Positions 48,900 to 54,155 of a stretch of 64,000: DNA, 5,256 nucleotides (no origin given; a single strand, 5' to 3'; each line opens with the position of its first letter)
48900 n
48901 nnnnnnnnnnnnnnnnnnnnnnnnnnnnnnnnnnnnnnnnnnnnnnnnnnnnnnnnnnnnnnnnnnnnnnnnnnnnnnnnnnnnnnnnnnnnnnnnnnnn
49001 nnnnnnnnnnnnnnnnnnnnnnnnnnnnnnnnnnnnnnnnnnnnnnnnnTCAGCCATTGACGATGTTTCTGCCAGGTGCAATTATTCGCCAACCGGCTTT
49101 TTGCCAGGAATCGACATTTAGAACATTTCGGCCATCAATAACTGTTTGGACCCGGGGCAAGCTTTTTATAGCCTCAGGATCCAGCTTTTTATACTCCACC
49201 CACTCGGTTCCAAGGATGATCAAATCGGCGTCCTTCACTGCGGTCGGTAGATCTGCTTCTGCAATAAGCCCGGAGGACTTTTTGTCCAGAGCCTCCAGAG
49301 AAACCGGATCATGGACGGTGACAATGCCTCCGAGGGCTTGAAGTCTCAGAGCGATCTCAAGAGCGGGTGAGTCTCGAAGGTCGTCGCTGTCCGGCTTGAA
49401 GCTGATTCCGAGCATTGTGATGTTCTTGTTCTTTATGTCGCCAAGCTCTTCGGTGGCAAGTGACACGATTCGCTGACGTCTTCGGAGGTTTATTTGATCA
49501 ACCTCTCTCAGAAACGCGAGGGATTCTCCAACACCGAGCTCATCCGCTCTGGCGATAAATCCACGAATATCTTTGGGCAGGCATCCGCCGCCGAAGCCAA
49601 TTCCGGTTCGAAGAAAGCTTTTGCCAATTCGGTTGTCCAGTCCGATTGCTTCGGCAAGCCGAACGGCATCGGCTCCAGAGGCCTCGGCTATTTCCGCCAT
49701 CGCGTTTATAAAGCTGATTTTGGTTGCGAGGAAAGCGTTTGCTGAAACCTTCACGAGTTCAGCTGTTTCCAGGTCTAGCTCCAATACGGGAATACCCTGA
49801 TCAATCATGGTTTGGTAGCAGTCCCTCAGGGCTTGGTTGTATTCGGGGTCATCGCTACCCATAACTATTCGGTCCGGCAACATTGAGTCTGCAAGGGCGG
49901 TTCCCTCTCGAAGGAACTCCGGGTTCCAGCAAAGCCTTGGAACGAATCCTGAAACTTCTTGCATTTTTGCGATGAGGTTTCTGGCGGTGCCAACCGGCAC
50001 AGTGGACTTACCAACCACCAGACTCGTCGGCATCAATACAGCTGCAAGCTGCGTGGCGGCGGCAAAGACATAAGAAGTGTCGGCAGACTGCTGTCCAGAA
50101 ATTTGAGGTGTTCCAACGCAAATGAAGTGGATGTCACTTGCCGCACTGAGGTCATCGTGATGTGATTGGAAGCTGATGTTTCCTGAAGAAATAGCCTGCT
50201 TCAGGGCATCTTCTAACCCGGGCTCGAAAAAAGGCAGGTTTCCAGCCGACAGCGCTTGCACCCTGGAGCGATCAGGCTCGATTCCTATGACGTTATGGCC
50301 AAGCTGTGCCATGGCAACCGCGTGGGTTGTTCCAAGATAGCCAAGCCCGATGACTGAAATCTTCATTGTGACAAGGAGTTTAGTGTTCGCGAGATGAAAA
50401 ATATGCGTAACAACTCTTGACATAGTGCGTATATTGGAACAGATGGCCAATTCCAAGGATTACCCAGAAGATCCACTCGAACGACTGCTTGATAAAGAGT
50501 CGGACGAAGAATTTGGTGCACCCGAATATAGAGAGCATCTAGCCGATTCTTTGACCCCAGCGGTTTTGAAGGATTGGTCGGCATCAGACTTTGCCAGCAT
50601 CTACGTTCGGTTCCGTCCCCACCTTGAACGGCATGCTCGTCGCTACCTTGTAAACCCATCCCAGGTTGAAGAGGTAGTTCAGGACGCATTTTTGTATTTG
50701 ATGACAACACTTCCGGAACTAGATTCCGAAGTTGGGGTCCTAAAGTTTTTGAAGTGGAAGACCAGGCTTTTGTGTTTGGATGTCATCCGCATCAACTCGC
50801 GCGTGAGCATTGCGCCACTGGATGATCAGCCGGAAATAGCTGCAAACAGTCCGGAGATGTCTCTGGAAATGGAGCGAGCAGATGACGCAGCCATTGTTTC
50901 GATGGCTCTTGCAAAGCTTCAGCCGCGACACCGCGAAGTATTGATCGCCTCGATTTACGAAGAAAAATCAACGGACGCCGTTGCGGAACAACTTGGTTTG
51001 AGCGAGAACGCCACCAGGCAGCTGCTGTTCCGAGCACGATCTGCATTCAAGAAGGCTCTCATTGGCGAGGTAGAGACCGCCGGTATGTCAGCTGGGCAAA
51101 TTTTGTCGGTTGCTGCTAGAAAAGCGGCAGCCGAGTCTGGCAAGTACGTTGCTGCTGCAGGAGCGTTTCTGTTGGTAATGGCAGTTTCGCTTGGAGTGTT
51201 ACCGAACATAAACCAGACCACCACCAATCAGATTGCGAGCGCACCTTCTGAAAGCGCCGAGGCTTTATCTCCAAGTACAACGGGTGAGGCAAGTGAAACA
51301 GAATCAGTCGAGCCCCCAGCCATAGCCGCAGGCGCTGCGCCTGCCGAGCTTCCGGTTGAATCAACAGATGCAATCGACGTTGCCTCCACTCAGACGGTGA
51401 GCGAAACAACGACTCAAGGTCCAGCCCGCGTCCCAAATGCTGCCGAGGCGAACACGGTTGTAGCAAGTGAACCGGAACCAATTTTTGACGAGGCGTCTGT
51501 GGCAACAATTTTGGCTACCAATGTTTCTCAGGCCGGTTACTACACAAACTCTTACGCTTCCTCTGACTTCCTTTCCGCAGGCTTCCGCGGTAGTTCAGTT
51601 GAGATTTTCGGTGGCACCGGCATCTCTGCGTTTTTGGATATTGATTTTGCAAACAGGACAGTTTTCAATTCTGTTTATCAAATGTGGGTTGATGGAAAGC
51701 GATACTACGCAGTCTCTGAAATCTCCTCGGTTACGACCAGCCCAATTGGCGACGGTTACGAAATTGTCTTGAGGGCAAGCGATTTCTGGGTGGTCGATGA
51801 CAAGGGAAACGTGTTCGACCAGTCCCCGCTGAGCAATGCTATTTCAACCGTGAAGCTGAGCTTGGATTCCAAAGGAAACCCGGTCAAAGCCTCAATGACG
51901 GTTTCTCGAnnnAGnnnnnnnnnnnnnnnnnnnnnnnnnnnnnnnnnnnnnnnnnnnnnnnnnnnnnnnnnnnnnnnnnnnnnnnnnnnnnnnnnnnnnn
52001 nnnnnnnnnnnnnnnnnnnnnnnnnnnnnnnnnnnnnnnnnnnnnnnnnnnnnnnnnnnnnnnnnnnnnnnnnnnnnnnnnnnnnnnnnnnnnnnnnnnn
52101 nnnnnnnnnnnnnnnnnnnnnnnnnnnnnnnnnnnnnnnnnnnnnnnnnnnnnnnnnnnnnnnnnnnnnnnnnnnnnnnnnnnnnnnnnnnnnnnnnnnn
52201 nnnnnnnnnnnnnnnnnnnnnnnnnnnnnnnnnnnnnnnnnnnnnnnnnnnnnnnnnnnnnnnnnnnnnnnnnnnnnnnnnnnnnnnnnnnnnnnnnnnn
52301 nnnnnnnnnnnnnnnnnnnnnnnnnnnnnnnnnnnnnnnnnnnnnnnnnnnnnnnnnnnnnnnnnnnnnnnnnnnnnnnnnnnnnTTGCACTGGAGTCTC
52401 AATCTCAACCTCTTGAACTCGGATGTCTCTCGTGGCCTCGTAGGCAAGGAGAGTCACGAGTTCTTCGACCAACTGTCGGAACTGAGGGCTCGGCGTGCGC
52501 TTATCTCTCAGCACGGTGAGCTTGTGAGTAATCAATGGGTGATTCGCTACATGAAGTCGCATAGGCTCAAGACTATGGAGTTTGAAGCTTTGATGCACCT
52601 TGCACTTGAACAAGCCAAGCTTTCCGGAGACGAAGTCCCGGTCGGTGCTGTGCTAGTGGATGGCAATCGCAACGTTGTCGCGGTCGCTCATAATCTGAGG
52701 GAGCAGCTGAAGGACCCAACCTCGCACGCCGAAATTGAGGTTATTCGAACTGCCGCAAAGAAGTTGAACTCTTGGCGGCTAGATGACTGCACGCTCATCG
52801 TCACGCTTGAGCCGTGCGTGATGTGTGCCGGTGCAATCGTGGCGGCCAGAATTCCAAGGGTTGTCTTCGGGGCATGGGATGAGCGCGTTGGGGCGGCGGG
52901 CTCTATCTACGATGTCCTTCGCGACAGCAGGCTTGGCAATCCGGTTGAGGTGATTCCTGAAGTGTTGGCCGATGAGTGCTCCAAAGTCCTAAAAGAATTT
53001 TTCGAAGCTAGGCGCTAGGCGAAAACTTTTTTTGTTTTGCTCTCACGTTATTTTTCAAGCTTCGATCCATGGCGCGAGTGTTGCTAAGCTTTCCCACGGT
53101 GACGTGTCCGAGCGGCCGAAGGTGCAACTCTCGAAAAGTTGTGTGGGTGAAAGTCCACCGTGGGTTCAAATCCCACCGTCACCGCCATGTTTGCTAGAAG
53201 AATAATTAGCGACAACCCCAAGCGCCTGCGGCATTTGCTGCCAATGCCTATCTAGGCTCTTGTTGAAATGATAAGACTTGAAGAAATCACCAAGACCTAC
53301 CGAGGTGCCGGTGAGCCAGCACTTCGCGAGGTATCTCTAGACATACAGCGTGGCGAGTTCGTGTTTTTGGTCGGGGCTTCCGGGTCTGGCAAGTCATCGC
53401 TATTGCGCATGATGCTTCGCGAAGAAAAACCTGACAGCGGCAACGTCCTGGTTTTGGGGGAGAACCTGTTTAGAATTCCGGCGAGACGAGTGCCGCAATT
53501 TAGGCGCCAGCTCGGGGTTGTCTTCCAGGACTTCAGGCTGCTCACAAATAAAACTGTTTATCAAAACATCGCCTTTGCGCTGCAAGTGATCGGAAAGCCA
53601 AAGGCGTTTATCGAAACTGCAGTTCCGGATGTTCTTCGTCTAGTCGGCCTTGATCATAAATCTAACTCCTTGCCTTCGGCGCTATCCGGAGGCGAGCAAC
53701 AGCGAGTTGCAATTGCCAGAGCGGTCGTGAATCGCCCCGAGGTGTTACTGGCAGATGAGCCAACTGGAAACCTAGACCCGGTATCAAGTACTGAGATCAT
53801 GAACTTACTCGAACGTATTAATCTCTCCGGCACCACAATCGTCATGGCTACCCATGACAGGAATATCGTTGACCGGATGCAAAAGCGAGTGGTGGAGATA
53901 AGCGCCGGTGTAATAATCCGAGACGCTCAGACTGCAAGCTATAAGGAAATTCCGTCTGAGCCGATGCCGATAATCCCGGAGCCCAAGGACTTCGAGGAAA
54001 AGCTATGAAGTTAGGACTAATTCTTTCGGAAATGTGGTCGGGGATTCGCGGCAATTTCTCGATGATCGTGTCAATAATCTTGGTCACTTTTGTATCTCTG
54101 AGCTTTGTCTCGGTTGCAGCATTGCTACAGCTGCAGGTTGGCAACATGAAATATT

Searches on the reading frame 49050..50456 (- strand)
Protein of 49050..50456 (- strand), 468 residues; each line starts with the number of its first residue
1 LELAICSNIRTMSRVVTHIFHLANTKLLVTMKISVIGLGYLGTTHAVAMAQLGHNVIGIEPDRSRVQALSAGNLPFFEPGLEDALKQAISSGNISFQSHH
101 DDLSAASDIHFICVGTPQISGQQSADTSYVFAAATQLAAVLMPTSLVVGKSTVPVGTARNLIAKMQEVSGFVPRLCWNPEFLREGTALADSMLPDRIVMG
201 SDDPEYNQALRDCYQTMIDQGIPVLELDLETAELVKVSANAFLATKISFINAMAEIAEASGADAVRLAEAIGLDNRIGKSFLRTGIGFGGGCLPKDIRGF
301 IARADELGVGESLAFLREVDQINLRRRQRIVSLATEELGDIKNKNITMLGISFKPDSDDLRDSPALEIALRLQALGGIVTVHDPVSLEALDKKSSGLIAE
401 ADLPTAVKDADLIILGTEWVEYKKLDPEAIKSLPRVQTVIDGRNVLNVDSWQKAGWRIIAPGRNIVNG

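Call 17: search_protein_families(library=pfam, proteins=[window:49050-50456:-], max_evalue=0.00001)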
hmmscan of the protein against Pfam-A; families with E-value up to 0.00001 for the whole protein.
window:49050-50456:- (468 aa): 4 families
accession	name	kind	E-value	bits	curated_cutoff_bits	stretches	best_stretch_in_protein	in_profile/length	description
PF03721.20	UDPG_MGDP_dh_N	-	3.3e-53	180.5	27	1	31-210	1-184/187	UDP-glucose/GDP-mannose dehydrogenase family, NAD binding domain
PF00984.24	UDPG_MGDP_dh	-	2.7e-29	101.5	25.4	1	230-323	1-92/94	UDP-glucose/GDP-mannose dehydrogenase family, central domain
PF03720.21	UDPG_MGDP_dh_C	-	5.1e-24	85.1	30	1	348-447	2-102/103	UDP-glucose/GDP-mannose dehydrogenase family, UDP binding domain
PF03807.23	F420_oxidored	-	1.3e-08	35.8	21.6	0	368-441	14-90/94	NADP oxidoreductase coenzyme F420-dependent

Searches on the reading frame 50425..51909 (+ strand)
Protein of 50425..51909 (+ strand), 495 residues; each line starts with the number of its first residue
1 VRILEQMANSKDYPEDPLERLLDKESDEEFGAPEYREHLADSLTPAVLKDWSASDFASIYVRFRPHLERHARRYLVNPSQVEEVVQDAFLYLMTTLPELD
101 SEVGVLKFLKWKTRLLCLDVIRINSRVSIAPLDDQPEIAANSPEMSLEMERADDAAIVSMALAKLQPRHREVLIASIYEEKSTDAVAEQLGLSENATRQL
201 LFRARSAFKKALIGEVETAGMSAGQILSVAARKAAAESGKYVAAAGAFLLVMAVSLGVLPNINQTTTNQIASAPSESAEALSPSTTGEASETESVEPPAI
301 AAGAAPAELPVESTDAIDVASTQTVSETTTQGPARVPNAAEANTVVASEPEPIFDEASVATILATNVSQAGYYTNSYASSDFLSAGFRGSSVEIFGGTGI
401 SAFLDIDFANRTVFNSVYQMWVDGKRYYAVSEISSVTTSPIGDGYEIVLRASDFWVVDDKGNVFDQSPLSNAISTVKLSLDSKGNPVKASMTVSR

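Call 17: search_protein_families(library=pfam, proteins=[window:50425-51909:+], max_evalue=0.00001)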
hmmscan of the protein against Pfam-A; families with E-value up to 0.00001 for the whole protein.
window:50425-51909:+ (495 aa): 3 families
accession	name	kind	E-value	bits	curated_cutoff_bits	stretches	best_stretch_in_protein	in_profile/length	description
PF08281.18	Sigma70_r4_2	-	9.5e-11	41.6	25.7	1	158-206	4-52/54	Sigma-70, region 4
PF04545.22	Sigma70_r4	-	4.2e-09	36.2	24.1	1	161-207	1-47/50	Sigma-70, region 4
PF04542.20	Sigma70_r2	-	1.3e-08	34.9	24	1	60-126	2-70/71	Sigma-70 region 2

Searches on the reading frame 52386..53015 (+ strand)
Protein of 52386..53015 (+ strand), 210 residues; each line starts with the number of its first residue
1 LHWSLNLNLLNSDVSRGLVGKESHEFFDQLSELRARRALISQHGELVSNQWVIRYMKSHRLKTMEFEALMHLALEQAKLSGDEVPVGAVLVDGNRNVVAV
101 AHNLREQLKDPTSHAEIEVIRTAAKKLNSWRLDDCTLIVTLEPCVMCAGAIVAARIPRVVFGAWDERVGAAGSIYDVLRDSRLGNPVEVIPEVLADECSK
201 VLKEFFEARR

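Call 17: search_protein_families(library=pfam, proteins=[window:52386-53015:+], max_evalue=0.00001)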
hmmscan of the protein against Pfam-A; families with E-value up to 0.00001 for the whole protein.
window:52386-53015:+ (210 aa): 3 families
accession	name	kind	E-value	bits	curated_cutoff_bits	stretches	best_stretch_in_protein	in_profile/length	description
PF14437.12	MafB19-deam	-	6.9e-36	123.7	27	1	71-210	8-142/142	MafB19-like deaminase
PF00383.29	dCMP_cyt_deam_1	-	5e-28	97.4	25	1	67-162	5-101/102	Cytidine and deoxycytidylate deaminase zinc-binding region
PF14439.12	Bd3614-deam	-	2.5e-07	31.1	38.5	1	86-154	10-77/113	Bd3614-like deaminase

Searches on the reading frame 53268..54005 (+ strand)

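Call 17: search_protein_families(library=pfam, proteins=[window:53268-54005:+], max_evalue=0.00001)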
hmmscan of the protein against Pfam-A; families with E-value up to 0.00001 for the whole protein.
window:53268-54005:+ (246 aa): 2 families
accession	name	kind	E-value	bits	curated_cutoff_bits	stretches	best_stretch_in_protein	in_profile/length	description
PF00005.33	ABC_tran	-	9e-36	123.9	25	1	19-166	1-136/137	ABC transporter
PF13304.12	AAA_21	-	2.2e-07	31.7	27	0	153-202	252-304/304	AAA domain, putative AbiEii toxin, Type IV TA system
